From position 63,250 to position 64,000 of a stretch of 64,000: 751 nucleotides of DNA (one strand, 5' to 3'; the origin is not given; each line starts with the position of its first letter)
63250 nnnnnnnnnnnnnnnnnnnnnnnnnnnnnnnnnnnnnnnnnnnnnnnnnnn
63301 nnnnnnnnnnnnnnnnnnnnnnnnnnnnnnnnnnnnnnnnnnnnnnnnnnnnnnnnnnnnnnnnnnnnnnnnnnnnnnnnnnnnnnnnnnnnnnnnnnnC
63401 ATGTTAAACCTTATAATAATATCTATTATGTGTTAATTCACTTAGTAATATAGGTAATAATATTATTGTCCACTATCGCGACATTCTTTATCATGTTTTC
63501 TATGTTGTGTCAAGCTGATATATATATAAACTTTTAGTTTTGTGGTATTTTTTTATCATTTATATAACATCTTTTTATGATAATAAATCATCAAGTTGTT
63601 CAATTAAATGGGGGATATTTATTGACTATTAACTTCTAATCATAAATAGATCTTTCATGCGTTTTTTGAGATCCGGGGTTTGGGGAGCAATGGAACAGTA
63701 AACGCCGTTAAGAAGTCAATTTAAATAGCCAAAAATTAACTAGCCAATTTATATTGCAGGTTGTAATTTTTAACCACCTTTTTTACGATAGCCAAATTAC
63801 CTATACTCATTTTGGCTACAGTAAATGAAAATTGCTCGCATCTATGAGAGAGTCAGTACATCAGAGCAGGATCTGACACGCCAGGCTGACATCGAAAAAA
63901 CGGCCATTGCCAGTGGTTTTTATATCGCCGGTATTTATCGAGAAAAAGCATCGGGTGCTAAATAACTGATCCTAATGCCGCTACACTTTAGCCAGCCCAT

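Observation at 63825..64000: Resolvase gene inactivated by IS630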

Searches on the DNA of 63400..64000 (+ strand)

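Call 3: search_dna_similar(query=window:63400-64000:+, collection=plasmids, mode=near, max_rows=30)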
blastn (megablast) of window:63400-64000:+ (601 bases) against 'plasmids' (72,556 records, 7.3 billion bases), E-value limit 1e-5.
Records with a match: 184; places in all: 211; records where one place covers at least 80% of the query: 4.
Best place of each record, by identity: >=99% 75; 95-99% 75; 90-95% 26; 80-90% 8.
By first word of the organism name: Escherichia 104; Shigella 55; Salmonella 9; Yersinia 6; Enterobacter 3; Klebsiella 2; Serratia 2; Arsenophonus 1; Yokenella 1; Leclercia 1.
By predicted mobility (MOB-suite, as given by PLSDB): mobilizable 86; conjugative 83; non-mobilizable 15.
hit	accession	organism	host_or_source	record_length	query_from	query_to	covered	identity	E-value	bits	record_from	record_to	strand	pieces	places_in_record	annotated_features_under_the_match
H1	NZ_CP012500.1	Escherichia coli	food,lettuce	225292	1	601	100%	100.0%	0e+0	1110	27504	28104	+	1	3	S6 family peptidase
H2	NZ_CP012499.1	Escherichia coli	food,ground beef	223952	1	601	100%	100.0%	0e+0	1110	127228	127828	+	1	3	S6 family peptidase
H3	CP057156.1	Escherichia coli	culture,Pooled cattle faecal samples ...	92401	1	601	100%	99.8%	0e+0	1105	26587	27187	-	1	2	autotransporter outer membrane beta-barrel domain-containing protein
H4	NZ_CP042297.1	Escherichia coli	crow,cell culture,cloacal swab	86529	1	601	100%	99.7%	0e+0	1098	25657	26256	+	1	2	S6 family peptidase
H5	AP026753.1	Escherichia coli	Homo sapiens,feces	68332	276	561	48%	99.7%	9e-146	523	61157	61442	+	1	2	resolvase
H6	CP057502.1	Escherichia coli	culture,Pooled sheep faecal samples ...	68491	276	561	48%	99.7%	9e-146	523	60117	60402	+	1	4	recombinase family protein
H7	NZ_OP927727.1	Salmonella sp.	-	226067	275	559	47%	99.6%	3e-145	521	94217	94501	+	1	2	recombinase family protein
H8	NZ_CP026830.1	Shigella dysenteriae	-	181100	276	559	47%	99.3%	6e-143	514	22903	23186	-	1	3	recombinase family protein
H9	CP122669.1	Escherichia coli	Sus scrofa,feces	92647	276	559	47%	99.3%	6e-143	514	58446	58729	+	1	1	recombinase family protein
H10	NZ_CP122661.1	Escherichia coli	Sus scrofa,feces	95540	276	559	47%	99.3%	6e-143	514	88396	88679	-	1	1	recombinase family protein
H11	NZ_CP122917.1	Escherichia coli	Sus scrofa,feces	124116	276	559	47%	99.3%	6e-143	514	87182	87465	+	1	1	recombinase family protein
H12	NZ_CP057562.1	Escherichia fergusonii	culture,Pooled sheep faecal samples ...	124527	275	559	47%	98.9%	7e-142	510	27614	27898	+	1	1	none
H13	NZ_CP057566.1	Escherichia fergusonii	culture,Pooled sheep faecal samples ...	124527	275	559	47%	98.9%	7e-142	510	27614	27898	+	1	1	none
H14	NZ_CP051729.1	Escherichia coli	Homo sapiens,whole organism,rectal swab ...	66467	275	559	47%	98.9%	7e-142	510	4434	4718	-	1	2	none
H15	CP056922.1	Escherichia coli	culture,Pooled sheep faecal samples ...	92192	275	559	47%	98.9%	7e-142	510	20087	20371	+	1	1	hypothetical protein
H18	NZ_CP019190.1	Salmonella enterica subsp. enterica serovar Poona str. ATCC ...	animal,iguana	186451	276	559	47%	92.3%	1e-109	403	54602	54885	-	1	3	recombinase family protein (x2)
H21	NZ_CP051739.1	Escherichia coli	Homo sapiens,whole organism,rectal swab ...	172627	1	275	46%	93.2%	1e-109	403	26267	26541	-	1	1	none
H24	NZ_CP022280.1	Escherichia coli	Marmota,fecal sample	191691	276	559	47%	87.5%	3e-86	326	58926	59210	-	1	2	recombinase family protein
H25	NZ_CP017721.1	Salmonella enterica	food,mango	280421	285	559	46%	86.7%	1e-79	303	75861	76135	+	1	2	recombinase family protein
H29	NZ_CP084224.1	Arsenophonus apicola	Apis mellifera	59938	275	525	42%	90.8%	2e-88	333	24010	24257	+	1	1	none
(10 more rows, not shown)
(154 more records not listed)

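Call 5: get_annotated_region(hit=H1, flank=6000)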
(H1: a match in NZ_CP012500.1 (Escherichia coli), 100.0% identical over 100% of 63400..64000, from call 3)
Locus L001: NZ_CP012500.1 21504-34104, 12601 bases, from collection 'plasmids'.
description: Escherichia coli strain 09-00049 plasmid pCFSAN004180G, complete sequence
organism: Escherichia coli (NCBI taxid 562)
taxonomy: Bacteria; Pseudomonadota; Gammaproteobacteria; Enterobacterales; Enterobacteriaceae; Escherichia; Escherichia coli
host: -; source: food,lettuce; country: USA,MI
typing (MOB-suite, as given by PLSDB): conjugative; replicon IncFIA,IncFIB; relaxase MOBF,MOBP; mating-pair formation MPF_F
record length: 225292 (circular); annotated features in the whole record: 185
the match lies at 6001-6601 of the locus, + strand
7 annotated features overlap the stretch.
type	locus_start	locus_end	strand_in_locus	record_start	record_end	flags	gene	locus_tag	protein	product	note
CDS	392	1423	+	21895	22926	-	-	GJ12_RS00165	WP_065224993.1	IS630 family transposase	-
CDS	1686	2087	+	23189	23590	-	-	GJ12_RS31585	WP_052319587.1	hypothetical protein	-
CDS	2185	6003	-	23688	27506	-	-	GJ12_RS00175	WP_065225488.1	S6 family peptidase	GO:0006508 - proteolysis [Evidence IEA]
CDS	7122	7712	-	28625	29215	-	-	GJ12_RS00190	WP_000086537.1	recombinase family protein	GO:0006310 - DNA recombination [Evidence IEA]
CDS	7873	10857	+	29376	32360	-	-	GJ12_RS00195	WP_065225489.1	Tn3 family transposase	-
CDS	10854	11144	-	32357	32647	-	-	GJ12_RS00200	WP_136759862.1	hypothetical protein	-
CDS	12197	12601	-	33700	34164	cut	-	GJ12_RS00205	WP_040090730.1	hypothetical protein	-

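Call 6: get_annotated_region(hit=H5, flank=3000)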
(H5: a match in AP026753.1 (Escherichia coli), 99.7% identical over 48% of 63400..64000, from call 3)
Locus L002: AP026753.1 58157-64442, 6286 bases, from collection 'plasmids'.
description: Escherichia coli JNE071324 plasmid pO165_JNE071324_2 O165:H25 DNA, complete sequence
organism: Escherichia coli (NCBI taxid 562)
taxonomy: Bacteria; Pseudomonadota; Gammaproteobacteria; Enterobacterales; Enterobacteriaceae; Escherichia; Escherichia coli
host: -; source: Homo sapiens,feces; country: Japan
typing (MOB-suite, as given by PLSDB): conjugative; replicon IncFIA; relaxase MOBF,MOBP; mating-pair formation MPF_F
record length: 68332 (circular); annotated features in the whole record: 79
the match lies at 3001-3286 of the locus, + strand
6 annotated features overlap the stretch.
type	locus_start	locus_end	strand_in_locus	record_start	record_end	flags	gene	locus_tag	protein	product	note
CDS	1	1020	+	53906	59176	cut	traI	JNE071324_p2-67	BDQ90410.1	conjugal transfer protein TraI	-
CDS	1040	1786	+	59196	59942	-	traX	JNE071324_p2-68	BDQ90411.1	conjugal transfer protein TraX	-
CDS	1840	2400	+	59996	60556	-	finO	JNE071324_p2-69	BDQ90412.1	fertility inhibition protein FinO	-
CDS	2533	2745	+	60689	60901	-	yigA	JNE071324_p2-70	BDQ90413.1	hypothetical protein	-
CDS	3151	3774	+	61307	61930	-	-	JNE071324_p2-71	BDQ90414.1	resolvase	-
CDS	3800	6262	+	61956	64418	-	tnpA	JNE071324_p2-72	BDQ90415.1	transposase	-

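Call 15: get_annotated_region(hit=H3, flank=7000)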
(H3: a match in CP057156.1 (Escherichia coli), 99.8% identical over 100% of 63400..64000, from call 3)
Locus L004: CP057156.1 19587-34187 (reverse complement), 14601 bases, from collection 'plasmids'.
description: Escherichia coli strain RHB35-C09 plasmid pRHB35-C09_3, complete sequence
organism: Escherichia coli (NCBI taxid 562)
taxonomy: Bacteria; Pseudomonadota; Gammaproteobacteria; Enterobacterales; Enterobacteriaceae; Escherichia; Escherichia coli
host: -; source: culture,Pooled cattle faecal samples collected from floor of farm; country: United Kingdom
typing (MOB-suite, as given by PLSDB): conjugative; replicon IncFIC,IncI1; relaxase MOBF; mating-pair formation MPF_F
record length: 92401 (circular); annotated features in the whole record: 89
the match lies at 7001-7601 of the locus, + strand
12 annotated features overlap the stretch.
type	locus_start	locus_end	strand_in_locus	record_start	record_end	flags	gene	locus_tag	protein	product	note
CDS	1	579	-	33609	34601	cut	-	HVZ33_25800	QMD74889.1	hypothetical protein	-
CDS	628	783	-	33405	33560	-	-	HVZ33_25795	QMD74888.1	hypothetical protein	-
CDS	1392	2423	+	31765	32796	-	-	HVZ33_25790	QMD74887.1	IS630 family transposase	-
CDS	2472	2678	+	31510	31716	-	-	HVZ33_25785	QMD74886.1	hypothetical protein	-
CDS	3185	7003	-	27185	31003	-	-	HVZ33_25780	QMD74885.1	autotransporter outer membrane beta-barrel domain-containing protein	-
CDS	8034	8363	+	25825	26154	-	-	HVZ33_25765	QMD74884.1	IS66 family insertion sequence hypothetical protein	-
CDS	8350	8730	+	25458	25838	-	tnpB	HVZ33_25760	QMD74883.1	IS66 family insertion sequence element accessory protein TnpB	-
CDS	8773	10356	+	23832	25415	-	-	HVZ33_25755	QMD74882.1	IS66 family transposase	-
CDS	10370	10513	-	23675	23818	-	-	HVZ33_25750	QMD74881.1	hypothetical protein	-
CDS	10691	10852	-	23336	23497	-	-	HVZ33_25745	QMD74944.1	hypothetical protein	-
CDS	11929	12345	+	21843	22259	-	-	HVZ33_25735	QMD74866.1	hypothetical protein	-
CDS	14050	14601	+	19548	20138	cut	-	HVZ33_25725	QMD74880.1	hypothetical protein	-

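Call 16: get_annotated_region(hit=H4, flank=7000)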
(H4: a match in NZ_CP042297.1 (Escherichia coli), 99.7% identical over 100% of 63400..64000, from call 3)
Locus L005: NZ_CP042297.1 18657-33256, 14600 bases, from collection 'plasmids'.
description: Escherichia coli strain RM9088 plasmid p2RM9088, complete sequence
organism: Escherichia coli (NCBI taxid 562)
taxonomy: Bacteria; Pseudomonadota; Gammaproteobacteria; Enterobacterales; Enterobacteriaceae; Escherichia; Escherichia coli
host: -; source: crow,cell culture,cloacal swab; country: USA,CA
typing (MOB-suite, as given by PLSDB): conjugative; replicon IncFIC,IncI1; relaxase MOBF; mating-pair formation MPF_F
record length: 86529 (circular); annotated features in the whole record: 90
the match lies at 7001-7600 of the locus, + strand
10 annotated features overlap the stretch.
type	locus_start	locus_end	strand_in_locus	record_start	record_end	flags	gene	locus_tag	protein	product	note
CDS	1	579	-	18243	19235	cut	-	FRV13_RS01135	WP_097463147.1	hypothetical protein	-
CDS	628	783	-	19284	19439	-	-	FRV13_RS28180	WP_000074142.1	hypothetical protein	-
CDS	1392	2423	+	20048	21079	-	-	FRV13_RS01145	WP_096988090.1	IS630 family transposase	-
CDS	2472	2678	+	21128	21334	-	-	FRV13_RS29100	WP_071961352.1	hypothetical protein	-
CDS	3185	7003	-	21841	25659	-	-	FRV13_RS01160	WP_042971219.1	S6 family peptidase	GO:0006508 - proteolysis [Evidence IEA]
CDS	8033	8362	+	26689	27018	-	-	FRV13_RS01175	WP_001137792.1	hypothetical protein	-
CDS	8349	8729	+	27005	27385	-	tnpB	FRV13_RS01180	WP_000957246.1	IS66 family insertion sequence element accessory protein TnpB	-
CDS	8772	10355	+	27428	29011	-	-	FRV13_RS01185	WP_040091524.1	IS66 family transposase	-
CDS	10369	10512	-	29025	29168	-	-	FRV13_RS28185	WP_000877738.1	hypothetical protein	-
CDS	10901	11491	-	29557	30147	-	-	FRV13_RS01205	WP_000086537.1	recombinase family protein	GO:0006310 - DNA recombination [Evidence IEA]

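Call 17: get_annotated_region(hit=H2, flank=7000)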
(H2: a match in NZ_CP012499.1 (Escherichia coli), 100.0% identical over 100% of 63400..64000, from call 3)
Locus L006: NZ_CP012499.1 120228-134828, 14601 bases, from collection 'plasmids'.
description: Escherichia coli strain GB089 plasmid pCFSAN004181P, complete sequence
organism: Escherichia coli (NCBI taxid 562)
taxonomy: Bacteria; Pseudomonadota; Gammaproteobacteria; Enterobacterales; Enterobacteriaceae; Escherichia; Escherichia coli
host: -; source: food,ground beef; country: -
typing (MOB-suite, as given by PLSDB): conjugative; replicon IncFIA,IncFIB; relaxase MOBF,MOBP; mating-pair formation MPF_F
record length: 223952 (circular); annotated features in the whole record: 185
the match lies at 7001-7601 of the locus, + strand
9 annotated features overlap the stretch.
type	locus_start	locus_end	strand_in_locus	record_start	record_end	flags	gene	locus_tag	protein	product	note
CDS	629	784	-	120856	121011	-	-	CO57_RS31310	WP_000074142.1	hypothetical protein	-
CDS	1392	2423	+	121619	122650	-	-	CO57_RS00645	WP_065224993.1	IS630 family transposase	-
CDS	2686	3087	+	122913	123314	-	-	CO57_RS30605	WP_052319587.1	hypothetical protein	-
CDS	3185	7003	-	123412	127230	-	-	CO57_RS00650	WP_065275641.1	S6 family peptidase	GO:0006508 - proteolysis [Evidence IEA]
CDS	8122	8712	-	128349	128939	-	-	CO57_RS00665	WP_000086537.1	recombinase family protein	GO:0006310 - DNA recombination [Evidence IEA]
CDS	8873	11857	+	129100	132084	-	-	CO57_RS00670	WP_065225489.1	Tn3 family transposase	-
CDS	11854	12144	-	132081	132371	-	-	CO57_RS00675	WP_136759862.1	hypothetical protein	-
CDS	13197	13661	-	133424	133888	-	-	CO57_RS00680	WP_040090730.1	hypothetical protein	-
CDS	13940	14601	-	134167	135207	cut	-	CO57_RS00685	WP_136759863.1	hypothetical protein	-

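Call 25: get_annotated_region(hit=H7, flank=8000)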
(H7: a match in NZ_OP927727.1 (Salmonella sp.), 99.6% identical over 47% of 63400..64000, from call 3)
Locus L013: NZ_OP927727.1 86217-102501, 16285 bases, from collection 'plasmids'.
description: Salmonella sp. strain ZYX plasmid unnamed1, complete sequence
organism: Salmonella sp. (NCBI taxid 599)
taxonomy: Bacteria; Pseudomonadota; Gammaproteobacteria; Enterobacterales; Enterobacteriaceae; Salmonella; Salmonella sp.
host: -; source: -; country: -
typing (MOB-suite, as given by PLSDB): mobilizable; replicon Col(VCM04); relaxase MOBH
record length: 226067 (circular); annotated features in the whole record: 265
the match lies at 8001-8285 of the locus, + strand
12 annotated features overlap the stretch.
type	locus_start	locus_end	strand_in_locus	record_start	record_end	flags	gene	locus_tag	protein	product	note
CDS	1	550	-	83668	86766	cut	-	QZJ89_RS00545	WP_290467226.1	efflux RND transporter permease subunit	-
CDS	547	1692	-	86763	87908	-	-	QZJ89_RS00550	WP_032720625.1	efflux RND transporter periplasmic adaptor subunit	GO:0006810 - transport [Evidence IEA]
CDS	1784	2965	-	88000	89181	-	-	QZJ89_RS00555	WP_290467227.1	ATP-binding protein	-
CDS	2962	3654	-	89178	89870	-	-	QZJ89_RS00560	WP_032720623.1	response regulator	GO:0000160 - phosphorelay signal transduction system [Evidence IEA]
CDS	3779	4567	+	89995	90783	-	-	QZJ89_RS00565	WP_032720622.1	MipA/OmpV family protein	-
CDS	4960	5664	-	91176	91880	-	-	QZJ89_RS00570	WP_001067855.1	IS6-like element IS26 family transposase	-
CDS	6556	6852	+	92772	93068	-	-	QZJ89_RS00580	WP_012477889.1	HigA family addiction module antitoxin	-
CDS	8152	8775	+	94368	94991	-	-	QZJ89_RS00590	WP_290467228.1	recombinase family protein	GO:0006310 - DNA recombination [Evidence IEA]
CDS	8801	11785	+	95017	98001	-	-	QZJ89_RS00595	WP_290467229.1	Tn3 family transposase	-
CDS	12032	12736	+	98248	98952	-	-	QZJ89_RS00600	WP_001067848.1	IS6-like element IS26 family transposase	-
CDS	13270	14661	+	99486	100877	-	-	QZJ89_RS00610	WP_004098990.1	SIR2 family protein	-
CDS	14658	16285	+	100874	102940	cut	-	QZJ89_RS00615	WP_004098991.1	DUF87 domain-containing protein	-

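Call 34: search_dna_similar(query=L013:8002-11868:+, collection=ecoli_genomes, mode=near, max_rows=40)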
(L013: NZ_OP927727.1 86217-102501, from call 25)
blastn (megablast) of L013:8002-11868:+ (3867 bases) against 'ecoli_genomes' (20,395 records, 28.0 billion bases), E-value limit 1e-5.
Records with a match: 278; places in all: 299; records where one place covers at least 80% of the query: 1.
Genomes with a match: 277 of 5426; with a place that covers at least 80% of the query: 1. Places per genome that has any: lowest 1, median 1, highest 3. On chromosomes: 3 places; on plasmids: 296.
Best place of each record, by identity: >=99% 20; 95-99% 48; 90-95% 207; 80-90% 3.
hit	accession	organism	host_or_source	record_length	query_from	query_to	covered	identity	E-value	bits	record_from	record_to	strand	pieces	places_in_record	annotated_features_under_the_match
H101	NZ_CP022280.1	Escherichia coli strain STEC299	Marmota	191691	1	3130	81%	98.5%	0e+0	5515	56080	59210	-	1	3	Tn3 family transposase | recombinase family protein | cba: pore-forming bacteriocin colicin B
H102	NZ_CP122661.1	Escherichia coli strain ETEC4073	Sus scrofa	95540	1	2929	76%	98.9%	0e+0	5230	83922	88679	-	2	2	Tn3 family transposase | IS91-like element IS91 family transposase | recombinase family protein | DUF4158 domain-containing protein | hypothetical protein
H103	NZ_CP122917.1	Escherichia coli strain ETEC1706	Sus scrofa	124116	1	2926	76%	98.9%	0e+0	5230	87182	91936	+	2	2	Tn3 family transposase | IS91-like element IS91 family transposase | recombinase family protein | DUF4158 domain-containing protein | hypothetical protein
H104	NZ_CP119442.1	Escherichia coli O121 strain 201805972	Homo sapiens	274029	1298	3867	66%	99.4%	0e+0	4676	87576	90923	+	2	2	Tn3 family transposase | hypothetical protein | IS1-like element IS1A family transposase | IS3 family transposase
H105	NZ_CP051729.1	Escherichia coli strain SCU-111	Homo sapiens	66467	1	3867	39%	99.1%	0e+0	2739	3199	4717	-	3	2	transposase | recombinase family protein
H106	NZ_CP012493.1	Escherichia coli strain CFSAN004176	Homo sapiens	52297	11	3867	39%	98.7%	0e+0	2679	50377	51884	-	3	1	Tn3 family transposase | recombinase family protein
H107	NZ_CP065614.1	Escherichia coli strain FDAARGOS_944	missing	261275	1298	2384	28%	98.9%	0e+0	1941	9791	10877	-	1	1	hypothetical protein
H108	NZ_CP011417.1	Escherichia coli strain CFSAN029787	Homo sapiens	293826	1215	2066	22%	99.2%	0e+0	1535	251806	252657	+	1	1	hypothetical protein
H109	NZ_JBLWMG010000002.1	Escherichia coli strain RMDEC332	Homo sapiens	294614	1215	2066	22%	99.2%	0e+0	1535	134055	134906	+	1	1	hypothetical protein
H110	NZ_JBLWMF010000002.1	Escherichia coli strain RMDEC364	Homo sapiens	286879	1215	2066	22%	99.2%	0e+0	1535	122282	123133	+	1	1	hypothetical protein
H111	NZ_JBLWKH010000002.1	Escherichia coli strain VL46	Homo sapiens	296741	1215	2066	22%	99.2%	0e+0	1535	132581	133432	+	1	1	hypothetical protein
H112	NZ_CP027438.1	Escherichia coli strain 2012C-4221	missing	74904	3374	3744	10%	96.5%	1e-171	614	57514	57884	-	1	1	Tn3 family transposase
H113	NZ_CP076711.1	Escherichia coli O158:H23 strain CFIAFB20140388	missing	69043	3374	3744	10%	96.5%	1e-171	614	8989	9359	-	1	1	Tn3 family transposase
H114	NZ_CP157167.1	Escherichia coli strain UTAK-1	Bos taurus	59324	3540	3862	8%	97.5%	3e-153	553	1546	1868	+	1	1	Tn3 family transposase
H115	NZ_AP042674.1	Escherichia coli strain OkiPb01711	bovine feces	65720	3540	3862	8%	97.5%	3e-153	553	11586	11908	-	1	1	Tn3 family transposase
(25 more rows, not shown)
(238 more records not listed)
